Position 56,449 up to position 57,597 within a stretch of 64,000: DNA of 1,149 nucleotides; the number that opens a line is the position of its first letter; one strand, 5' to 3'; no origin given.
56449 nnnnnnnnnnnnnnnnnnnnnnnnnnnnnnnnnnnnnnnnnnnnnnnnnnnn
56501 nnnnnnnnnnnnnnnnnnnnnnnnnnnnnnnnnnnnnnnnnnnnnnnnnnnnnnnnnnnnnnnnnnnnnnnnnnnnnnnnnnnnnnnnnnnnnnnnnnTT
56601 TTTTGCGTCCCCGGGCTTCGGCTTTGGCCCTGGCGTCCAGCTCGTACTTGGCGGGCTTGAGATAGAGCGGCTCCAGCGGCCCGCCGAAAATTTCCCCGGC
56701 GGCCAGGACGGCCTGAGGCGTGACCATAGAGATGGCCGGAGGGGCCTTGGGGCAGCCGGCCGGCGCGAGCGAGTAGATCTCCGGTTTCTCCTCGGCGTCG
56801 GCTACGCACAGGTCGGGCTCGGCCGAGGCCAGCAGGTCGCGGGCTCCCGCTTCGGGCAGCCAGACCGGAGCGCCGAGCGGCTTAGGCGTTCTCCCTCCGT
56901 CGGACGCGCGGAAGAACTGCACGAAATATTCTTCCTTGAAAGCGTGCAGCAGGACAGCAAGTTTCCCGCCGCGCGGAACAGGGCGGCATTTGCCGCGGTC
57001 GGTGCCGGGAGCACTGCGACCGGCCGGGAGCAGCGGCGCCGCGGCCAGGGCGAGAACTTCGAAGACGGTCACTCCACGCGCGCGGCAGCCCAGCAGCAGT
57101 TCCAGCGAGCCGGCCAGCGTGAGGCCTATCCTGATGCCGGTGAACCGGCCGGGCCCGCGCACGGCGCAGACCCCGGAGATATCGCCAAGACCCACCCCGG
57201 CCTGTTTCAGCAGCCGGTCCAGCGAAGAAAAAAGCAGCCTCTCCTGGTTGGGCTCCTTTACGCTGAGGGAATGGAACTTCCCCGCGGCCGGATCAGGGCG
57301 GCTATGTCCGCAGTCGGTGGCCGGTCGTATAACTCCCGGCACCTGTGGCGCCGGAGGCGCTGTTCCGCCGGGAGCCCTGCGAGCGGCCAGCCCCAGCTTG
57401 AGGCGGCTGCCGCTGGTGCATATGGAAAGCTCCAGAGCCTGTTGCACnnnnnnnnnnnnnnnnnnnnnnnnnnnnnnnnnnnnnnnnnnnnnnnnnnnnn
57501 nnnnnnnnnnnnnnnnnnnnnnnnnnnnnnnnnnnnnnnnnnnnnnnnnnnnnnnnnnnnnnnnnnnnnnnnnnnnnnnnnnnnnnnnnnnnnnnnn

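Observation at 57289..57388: Nested copy: one repeat inserted inside another within tsaB, still in frame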

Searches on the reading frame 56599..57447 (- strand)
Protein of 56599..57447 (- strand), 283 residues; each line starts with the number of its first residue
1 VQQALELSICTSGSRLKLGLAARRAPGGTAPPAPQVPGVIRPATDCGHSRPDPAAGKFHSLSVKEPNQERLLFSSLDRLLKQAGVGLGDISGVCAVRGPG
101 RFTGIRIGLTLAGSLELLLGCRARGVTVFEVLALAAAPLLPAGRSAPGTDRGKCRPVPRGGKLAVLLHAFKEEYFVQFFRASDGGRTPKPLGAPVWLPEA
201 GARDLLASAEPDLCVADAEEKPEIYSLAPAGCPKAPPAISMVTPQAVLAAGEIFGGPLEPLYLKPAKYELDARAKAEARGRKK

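Call 14: find_homologous_proteins(query=window:56599-57447:-, max_evalue=0.00001)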
Query window:56599-57447:- (283 aa): 216 proteins with E <= 0.00001 among 8000 candidates; the best 120 are listed.
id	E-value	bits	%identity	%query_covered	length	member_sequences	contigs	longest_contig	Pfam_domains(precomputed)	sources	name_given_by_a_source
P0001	2.3e-115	403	99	66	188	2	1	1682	-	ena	-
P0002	2.4e-107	377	71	100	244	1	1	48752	PF00814.32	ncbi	-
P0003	1.9e-105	370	70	99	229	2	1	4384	PF00814.32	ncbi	-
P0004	2.0e-104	367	69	100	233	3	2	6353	PF00814.32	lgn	-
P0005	2.0e-103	364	69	100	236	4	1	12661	PF00814.32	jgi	jgi:tRNA threonylcarbamoyl adenosine modification protein YeaZ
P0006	1.9e-102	361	67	95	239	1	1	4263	PF00814.32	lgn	-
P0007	5.9e-102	359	67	100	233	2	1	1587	PF00814.32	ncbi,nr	ncbi:MAG: tRNA (adenosine(37)-N6)-threonylcarbamoyltransferase complex dimerization subunit type 1 T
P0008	1.1e-98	348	67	99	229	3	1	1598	PF00814.32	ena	-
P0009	3.6e-91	324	63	99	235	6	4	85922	PF00814.32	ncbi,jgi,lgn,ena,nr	ncbi:MAG TPA: tRNA (adenosine(37)-N6)-threonylcarbamoyltransferase complex dimerization subunit type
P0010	4.8e-89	317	62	98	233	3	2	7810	PF00814.32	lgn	-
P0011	1.6e-50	190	44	95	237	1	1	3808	-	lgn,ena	-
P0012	2.8e-50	189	44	97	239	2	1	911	PF00814.32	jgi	jgi:tRNA threonylcarbamoyladenosine biosynthesis protein TsaB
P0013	1.3e-49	187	44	96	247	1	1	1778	PF00814.32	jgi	-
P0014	1.8e-49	187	45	96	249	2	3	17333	PF00814.32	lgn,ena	-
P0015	2.0e-49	187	48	94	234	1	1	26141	-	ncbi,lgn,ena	-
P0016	2.2e-49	186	44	96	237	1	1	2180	PF00814.32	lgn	-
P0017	3.2e-49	186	43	94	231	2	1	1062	PF00814.32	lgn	-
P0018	3.7e-49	186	43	95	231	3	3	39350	PF00814.32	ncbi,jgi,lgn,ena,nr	ncbi:MAG TPA: tRNA (adenosine(37)-N6)-threonylcarbamoyltransferase complex dimerization subunit type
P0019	4.4e-49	185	43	99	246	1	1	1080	PF00814.32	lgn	-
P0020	4.4e-49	185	44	95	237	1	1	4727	PF00814.32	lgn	-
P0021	6.2e-48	182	43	95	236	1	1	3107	PF00814.32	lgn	-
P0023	7.3e-48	181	46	96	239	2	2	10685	PF00814.32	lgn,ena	-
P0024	7.8e-48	181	42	96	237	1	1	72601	PF00814.32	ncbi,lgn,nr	ncbi:MAG: tRNA (adenosine(37)-N6)-threonylcarbamoyltransferase complex dimerization subunit type 1 T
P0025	1.2e-47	181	43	95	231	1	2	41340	PF00814.32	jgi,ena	-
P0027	1.5e-47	180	45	97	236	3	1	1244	PF00814.32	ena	-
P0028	1.9e-47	180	43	95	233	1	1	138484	PF00814.32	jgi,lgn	jgi:tRNA threonylcarbamoyl adenosine modification protein YeaZ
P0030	2.3e-47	180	44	95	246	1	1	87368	PF00814.32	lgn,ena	-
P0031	4.7e-47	179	42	97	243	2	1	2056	PF00814.32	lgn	-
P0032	6.4e-47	178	42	95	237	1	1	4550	PF00814.32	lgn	-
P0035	1.2e-46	177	45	96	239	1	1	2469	PF00814.32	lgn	-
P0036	1.2e-46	177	41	96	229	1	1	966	PF00814.32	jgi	jgi:tRNA threonylcarbamoyl adenosine modification protein YeaZ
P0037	1.6e-46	177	44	95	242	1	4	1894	PF00814.32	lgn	-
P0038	1.7e-46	177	45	96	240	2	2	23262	PF00814.32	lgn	-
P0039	2.2e-46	177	44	98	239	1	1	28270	PF00814.32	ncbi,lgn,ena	-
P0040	2.4e-46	176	45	97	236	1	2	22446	PF00814.32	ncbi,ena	-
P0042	3.1e-46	176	42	99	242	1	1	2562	PF00814.32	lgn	-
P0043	3.7e-46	176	42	96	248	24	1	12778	PF00814.32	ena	-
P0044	4.0e-46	176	43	94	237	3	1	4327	PF00814.32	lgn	-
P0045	4.4e-46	176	44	96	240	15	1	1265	PF00814.32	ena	-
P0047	8.2e-46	175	42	94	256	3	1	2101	PF00814.32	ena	-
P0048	9.6e-46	174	43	96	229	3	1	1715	PF00814.32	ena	-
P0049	1.0e-45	174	41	96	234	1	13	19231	PF00814.32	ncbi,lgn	-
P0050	1.1e-45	174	42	98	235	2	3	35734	PF00814.32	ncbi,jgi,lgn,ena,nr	ncbi:MAG TPA: hypothetical protein PKI19_01835 [Elusimicrobiales bacterium]|nr:hypothetical protein 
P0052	1.2e-45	174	42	96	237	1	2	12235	PF00814.32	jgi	jgi:tRNA threonylcarbamoyl adenosine modification protein YeaZ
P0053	1.5e-45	174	42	96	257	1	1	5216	PF00814.32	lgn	-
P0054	2.2e-45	173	42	96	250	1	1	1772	PF00814.32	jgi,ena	jgi:tRNA threonylcarbamoyl adenosine modification protein YeaZ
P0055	2.5e-45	173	42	96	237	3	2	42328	PF00814.32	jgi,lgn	jgi:tRNA threonylcarbamoyl adenosine modification protein YeaZ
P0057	2.6e-45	173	49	74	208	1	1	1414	PF00814.32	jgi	-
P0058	2.6e-45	173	43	96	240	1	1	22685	PF00814.32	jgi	-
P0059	2.7e-45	173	43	95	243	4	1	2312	PF00814.32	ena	-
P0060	2.8e-45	173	44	96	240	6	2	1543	PF00814.32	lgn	-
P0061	2.9e-45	173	44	96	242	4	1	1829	PF00814.32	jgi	jgi:tRNA threonylcarbamoyl adenosine modification protein YeaZ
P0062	3.1e-45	173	42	96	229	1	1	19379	PF00814.32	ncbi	-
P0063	3.2e-45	173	43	95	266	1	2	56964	PF00814.32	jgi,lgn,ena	-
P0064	3.6e-45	173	43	96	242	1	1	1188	PF00814.32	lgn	-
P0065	4.2e-45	172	45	96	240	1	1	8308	PF00814.32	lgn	-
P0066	4.4e-45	172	42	96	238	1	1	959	PF00814.32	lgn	-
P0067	4.6e-45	172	41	97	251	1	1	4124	PF00814.32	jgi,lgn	jgi:tRNA threonylcarbamoyl adenosine modification protein YeaZ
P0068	4.6e-45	172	44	96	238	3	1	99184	PF00814.32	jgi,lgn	jgi:tRNA threonylcarbamoyl adenosine modification protein YeaZ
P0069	5.2e-45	172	45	81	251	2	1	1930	PF00814.32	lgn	-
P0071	6.0e-45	172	50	76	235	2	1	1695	PF00814.32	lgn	-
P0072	6.0e-45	172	43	93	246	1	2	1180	PF00814.32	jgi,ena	-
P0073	6.1e-45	172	44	94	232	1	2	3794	PF00814.32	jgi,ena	-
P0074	7.7e-45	171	40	98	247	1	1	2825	PF00814.32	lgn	-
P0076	9.3e-45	171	43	96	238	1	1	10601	PF00814.32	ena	-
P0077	1.4e-44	171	44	96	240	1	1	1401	PF00814.32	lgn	-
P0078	1.7e-44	170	43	94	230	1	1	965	PF00814.32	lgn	-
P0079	1.7e-44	170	43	100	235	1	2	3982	PF00814.32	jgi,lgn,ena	-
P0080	1.8e-44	170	43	95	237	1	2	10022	PF00814.32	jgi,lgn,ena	-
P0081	1.8e-44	170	43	94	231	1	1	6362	PF00814.32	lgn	-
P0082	1.9e-44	170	40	98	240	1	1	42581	PF00814.32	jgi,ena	-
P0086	3.3e-44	169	43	96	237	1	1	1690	PF00814.32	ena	-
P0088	4.7e-44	169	49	76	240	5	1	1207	PF00814.32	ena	-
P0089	6.4e-44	168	41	96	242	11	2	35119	PF00814.32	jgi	jgi:tRNA threonylcarbamoyl adenosine modification protein YeaZ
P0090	7.1e-44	168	42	97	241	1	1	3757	PF00814.32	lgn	-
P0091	7.5e-44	168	41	97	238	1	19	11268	PF00814.32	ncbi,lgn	-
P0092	8.4e-44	168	43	94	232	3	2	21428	PF00814.32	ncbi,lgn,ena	-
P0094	9.6e-44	168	41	94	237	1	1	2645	PF00814.32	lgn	-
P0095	1.2e-43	168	42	97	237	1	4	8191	PF00814.32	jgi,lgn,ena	-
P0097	1.5e-43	167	41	96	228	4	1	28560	PF00814.32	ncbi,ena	-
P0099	2.1e-43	167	44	96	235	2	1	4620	PF00814.32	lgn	-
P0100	2.5e-43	167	40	95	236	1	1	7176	PF00814.32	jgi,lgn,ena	-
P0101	2.8e-43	166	43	95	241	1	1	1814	PF00814.32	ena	-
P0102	4.0e-43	166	42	97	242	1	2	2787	PF00814.32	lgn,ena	-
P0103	7.1e-43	165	43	99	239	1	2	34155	PF00814.32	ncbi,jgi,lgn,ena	-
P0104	7.2e-43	165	40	96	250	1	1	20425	PF00814.32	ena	-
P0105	9.1e-43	165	41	97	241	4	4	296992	PF00814.32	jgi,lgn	jgi:tRNA threonylcarbamoyl adenosine modification protein YeaZ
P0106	1.0e-42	165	41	96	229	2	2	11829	PF00814.32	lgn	-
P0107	1.1e-42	164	39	94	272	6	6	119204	PF00814.32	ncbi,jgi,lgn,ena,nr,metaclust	ncbi:MAG: tRNA (adenosine(37)-N6)-threonylcarbamoyltransferase complex dimerization subunit type 1 T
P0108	1.6e-42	164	43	95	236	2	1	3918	PF00814.32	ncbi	-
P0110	2.1e-42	164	49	76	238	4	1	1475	PF00814.32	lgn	-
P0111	2.3e-42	163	43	93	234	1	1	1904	PF00814.32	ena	-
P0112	2.4e-42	163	41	99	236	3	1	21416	PF00814.32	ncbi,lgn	-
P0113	2.8e-42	163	40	99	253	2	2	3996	PF00814.32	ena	-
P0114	3.3e-42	163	48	74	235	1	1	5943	PF00814.32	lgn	-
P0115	3.8e-42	163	43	95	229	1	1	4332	PF00814.32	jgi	jgi:tRNA threonylcarbamoyladenosine biosynthesis protein TsaB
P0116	3.9e-42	163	44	79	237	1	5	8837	PF00814.32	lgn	-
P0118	4.3e-42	162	42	95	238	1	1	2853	PF00814.32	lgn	-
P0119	4.4e-42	162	44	76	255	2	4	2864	PF00814.32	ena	-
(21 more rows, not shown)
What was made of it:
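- On TsaB/YeaZ (host gene): Homologues carry PF00814 (call 14).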

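Call 17: find_encoding_contigs(protein=P0002, flank=10000, max_places=4)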
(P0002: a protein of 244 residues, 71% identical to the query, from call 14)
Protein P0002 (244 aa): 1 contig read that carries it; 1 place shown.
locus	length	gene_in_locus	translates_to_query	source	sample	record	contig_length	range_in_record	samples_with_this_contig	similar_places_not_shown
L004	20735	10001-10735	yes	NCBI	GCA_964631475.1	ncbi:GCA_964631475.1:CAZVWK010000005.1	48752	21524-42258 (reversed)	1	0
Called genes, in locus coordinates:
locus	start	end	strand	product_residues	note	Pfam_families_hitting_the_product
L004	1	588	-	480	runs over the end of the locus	PF01943:Polysacc_synt, PF13440:Polysacc_synt_3, PF03023:MurJ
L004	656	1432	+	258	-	PF03009:GDPD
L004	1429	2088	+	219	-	-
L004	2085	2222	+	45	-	-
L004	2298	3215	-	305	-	PF04191:PEMT (weak), PF04140:ICMT (weak)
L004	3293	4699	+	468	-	PF02878:PGM_PMM_I, PF02879:PGM_PMM_II, PF02880:PGM_PMM_III, PF00408:PGM_PMM_IV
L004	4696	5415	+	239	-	PF03740:PdxJ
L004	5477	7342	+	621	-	PF13522:GATase_6, PF13537:GATase_7, PF01380:SIS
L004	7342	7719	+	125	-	PF01648:ACPS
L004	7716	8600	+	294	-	PF01256:Carb_kinase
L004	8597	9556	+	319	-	PF00586:AIRS, PF02769:AIRS_C (weak)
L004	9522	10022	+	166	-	PF02367:TsaE, PF13191:AAA_16 (weak)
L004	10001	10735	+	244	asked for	PF00814:TsaD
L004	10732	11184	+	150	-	PF00583:Acetyltransf_1, PF13673:Acetyltransf_10, PF13508:Acetyltransf_7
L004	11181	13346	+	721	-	PF00515:TPR_1 (faint), PF07719:TPR_2 (faint), PF12569:NatA_aux_su (faint), PF12895:ANAPC3 (faint), PF13181:TPR_8 (faint), PF14559:TPR_19 (weak), PF23914:TPR_CcmH_CycH (weak), PF13429:TPR_15 (weak), +15 more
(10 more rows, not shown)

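Call 33: find_encoding_contigs(protein=P0009, flank=5000, max_places=3)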
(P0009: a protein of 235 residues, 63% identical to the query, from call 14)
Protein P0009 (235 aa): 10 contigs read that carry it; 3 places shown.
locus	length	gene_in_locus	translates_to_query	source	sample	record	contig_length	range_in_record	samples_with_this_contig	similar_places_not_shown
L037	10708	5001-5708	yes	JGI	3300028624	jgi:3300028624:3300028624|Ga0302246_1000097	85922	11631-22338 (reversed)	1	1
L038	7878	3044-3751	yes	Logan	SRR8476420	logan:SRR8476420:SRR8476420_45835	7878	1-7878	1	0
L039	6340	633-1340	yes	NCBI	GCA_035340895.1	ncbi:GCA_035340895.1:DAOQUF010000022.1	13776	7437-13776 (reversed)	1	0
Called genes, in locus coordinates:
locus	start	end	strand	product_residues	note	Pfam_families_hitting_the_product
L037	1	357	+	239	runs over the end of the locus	PF03740:PdxJ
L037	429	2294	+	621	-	PF13522:GATase_6, PF13537:GATase_7, PF01380:SIS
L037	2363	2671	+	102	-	PF01648:ACPS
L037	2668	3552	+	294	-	PF01256:Carb_kinase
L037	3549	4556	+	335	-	PF00586:AIRS, PF02769:AIRS_C (weak)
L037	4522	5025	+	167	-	PF02367:TsaE, PF13191:AAA_16 (weak)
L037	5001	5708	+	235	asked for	PF00814:TsaD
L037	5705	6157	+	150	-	PF00583:Acetyltransf_1, PF13673:Acetyltransf_10, PF13508:Acetyltransf_7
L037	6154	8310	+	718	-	PF00515:TPR_1 (faint), PF07719:TPR_2 (faint), PF12569:NatA_aux_su (faint), PF12895:ANAPC3 (faint), PF13181:TPR_8 (faint), PF13429:TPR_15 (faint), PF23914:TPR_CcmH_CycH (weak), PF14559:TPR_19 (weak), +11 more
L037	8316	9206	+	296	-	PF00288:GHMP_kinases_N, PF08544:GHMP_kinases_C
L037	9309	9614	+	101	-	PF04026:SpoVG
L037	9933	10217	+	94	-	PF01541:GIY-YIG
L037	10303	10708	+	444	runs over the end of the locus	PF00483:NTP_transferase, PF12804:NTP_transf_3, PF25084:LbH_EIF2B, PF25087:GMPPB_C (weak), PF00132:Hexapep, PF14602:Hexapep_2 (weak)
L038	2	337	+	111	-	?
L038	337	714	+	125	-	PF01648:ACPS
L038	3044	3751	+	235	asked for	PF00814:TsaD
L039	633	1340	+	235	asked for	PF00814:TsaD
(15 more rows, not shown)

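Call 34: find_encoding_contigs(protein=P0005, flank=5000, max_places=2)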
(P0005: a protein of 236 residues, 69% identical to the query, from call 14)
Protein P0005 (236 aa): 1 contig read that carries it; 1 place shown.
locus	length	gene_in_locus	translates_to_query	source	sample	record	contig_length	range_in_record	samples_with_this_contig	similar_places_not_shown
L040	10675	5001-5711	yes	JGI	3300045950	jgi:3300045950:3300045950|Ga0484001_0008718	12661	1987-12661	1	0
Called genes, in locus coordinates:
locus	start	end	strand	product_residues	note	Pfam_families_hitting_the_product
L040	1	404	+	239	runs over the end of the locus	PF03740:PdxJ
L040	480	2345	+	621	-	PF13522:GATase_6, PF13537:GATase_7, PF01380:SIS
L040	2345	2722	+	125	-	PF01648:ACPS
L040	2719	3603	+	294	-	PF01256:Carb_kinase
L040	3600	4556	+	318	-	PF00586:AIRS, PF02769:AIRS_C (weak)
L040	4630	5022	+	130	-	PF02367:TsaE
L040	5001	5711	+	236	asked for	PF00814:TsaD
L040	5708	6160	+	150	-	PF00583:Acetyltransf_1, PF13673:Acetyltransf_10, PF13508:Acetyltransf_7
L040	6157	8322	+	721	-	PF00515:TPR_1 (faint), PF07719:TPR_2 (faint), PF12569:NatA_aux_su (faint), PF12895:ANAPC3 (faint), PF13181:TPR_8 (faint), PF13424:TPR_12 (faint), PF23914:TPR_CcmH_CycH, PF13429:TPR_15 (weak), +13 more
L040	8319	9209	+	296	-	PF00288:GHMP_kinases_N, PF08544:GHMP_kinases_C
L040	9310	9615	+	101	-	PF04026:SpoVG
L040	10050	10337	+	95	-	PF01541:GIY-YIG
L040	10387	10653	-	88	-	-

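Call 35: find_encoding_contigs(protein=P0004, flank=5000, max_places=2)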
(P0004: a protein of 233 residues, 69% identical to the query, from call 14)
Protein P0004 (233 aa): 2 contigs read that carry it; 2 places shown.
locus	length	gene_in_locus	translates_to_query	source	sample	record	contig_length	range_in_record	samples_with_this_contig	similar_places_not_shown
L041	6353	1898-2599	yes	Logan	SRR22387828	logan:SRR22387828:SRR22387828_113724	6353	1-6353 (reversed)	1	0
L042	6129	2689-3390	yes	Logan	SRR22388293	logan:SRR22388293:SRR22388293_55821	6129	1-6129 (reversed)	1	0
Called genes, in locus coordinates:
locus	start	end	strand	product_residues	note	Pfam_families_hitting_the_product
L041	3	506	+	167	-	?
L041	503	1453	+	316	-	PF00586:AIRS, PF02769:AIRS_C (weak)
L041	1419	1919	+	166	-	PF02367:TsaE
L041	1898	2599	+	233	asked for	PF00814:TsaD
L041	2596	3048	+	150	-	PF00583:Acetyltransf_1, PF13673:Acetyltransf_10, PF13508:Acetyltransf_7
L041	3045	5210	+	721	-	PF00515:TPR_1 (faint), PF07719:TPR_2 (faint), PF12569:NatA_aux_su (faint), PF12895:ANAPC3 (faint), PF13181:TPR_8 (faint), PF13429:TPR_15 (faint), PF13432:TPR_16 (weak), PF23914:TPR_CcmH_CycH (weak), +15 more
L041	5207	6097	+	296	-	PF00288:GHMP_kinases_N, PF08544:GHMP_kinases_C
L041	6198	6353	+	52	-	?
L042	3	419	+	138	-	?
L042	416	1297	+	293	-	PF01256:Carb_kinase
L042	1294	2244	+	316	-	PF00586:AIRS, PF02769:AIRS_C (weak)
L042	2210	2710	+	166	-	PF02367:TsaE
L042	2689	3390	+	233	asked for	PF00814:TsaD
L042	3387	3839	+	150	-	PF00583:Acetyltransf_1, PF13673:Acetyltransf_10, PF13508:Acetyltransf_7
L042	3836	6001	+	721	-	PF00515:TPR_1 (faint), PF07719:TPR_2 (faint), PF12569:NatA_aux_su (faint), PF12895:ANAPC3 (faint), PF13181:TPR_8 (faint), PF13429:TPR_15 (faint), PF13432:TPR_16 (weak), PF23914:TPR_CcmH_CycH (weak), +15 more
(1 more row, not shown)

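Call 36: find_encoding_contigs(protein=P0003, flank=5000, max_places=2)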
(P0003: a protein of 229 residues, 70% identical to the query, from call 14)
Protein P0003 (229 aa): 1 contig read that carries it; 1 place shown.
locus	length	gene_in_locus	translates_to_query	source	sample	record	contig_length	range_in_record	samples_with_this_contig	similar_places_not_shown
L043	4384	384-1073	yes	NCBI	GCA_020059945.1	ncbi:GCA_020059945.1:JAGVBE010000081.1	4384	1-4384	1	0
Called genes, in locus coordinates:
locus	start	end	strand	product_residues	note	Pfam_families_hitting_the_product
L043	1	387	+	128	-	?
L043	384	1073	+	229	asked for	PF00814:TsaD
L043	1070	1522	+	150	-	PF00583:Acetyltransf_1, PF13673:Acetyltransf_10, PF13523:Acetyltransf_8 (faint), PF13508:Acetyltransf_7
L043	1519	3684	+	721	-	PF00515:TPR_1 (faint), PF07719:TPR_2 (faint), PF12569:NatA_aux_su (faint), PF12895:ANAPC3 (faint), PF14559:TPR_19 (weak), PF23914:TPR_CcmH_CycH, PF13428:TPR_14 (weak), PF14559:TPR_19 (weak), +14 more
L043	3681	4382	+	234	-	?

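Call 47: search_solved_structures(query=window:56599-57447:-, max_evalue=0.00001, show_alignments=2)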
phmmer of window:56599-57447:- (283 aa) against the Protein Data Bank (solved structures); distinct sequences matched with E-value up to 0.00001: 1.
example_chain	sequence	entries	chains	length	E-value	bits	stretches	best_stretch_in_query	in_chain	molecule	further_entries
3r6m_A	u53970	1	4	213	1.5e-06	31.1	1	70-136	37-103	YeaZ, resuscitation promoting factor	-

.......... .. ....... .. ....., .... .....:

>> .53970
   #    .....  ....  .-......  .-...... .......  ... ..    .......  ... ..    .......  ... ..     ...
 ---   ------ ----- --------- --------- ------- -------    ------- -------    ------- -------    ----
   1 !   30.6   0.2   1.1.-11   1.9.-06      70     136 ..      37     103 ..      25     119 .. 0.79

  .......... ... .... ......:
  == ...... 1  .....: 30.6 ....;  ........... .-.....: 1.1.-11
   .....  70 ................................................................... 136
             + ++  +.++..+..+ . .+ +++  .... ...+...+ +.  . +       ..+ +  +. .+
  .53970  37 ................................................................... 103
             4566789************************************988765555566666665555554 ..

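Call 57: predict_structure(alignment_id=A5)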
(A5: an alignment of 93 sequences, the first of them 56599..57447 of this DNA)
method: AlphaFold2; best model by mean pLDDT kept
length: 283 residues; sequences in the alignment: 93
mean_pLDDT: 85.2   pTM: 0.82
mean pLDDT of the five models: 85.2, 84.8, 84.5, 84.4, 83.0
residues with pLDDT >= 90: 188; 70-90: 34; 50-70: 44; < 50: 17
segments of 3 or more residues with pLDDT < 50: 42-54
pLDDT, mean of each block of 10 residues (from residue 1): 87 93 74 56 40 68 93 97 96 88 74 97 97 95 61 61 95 96 85 96 98 96 97 96 96 94 72 90 87
secondary structure, 60 per line:
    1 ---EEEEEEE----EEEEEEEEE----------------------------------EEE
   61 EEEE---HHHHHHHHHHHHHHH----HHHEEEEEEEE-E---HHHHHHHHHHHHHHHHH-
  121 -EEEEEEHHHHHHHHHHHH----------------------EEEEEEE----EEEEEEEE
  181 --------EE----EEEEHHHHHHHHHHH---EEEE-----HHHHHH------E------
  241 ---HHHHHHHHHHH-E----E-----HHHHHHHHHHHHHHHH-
elements in order: E4-10 E15-23 E58-64 H68-82 E90-97 H103-119 E122-127 H128-139 E162-168 E173-180 E195-198 H199-209 E213-216 H222-227 H244-254 H267-282
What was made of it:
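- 56974..57024 (+): Second type-A unit in tsaB (site 2; peptide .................). Low-confidence loop at residues about 140-161 in the model (call 57).
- The model has mean pLDDT 85.2, with low confidence essentially confined to the two inserts (call 57). The peptides are rich in Gly and Pro and are predicted to be exposed (call 57).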
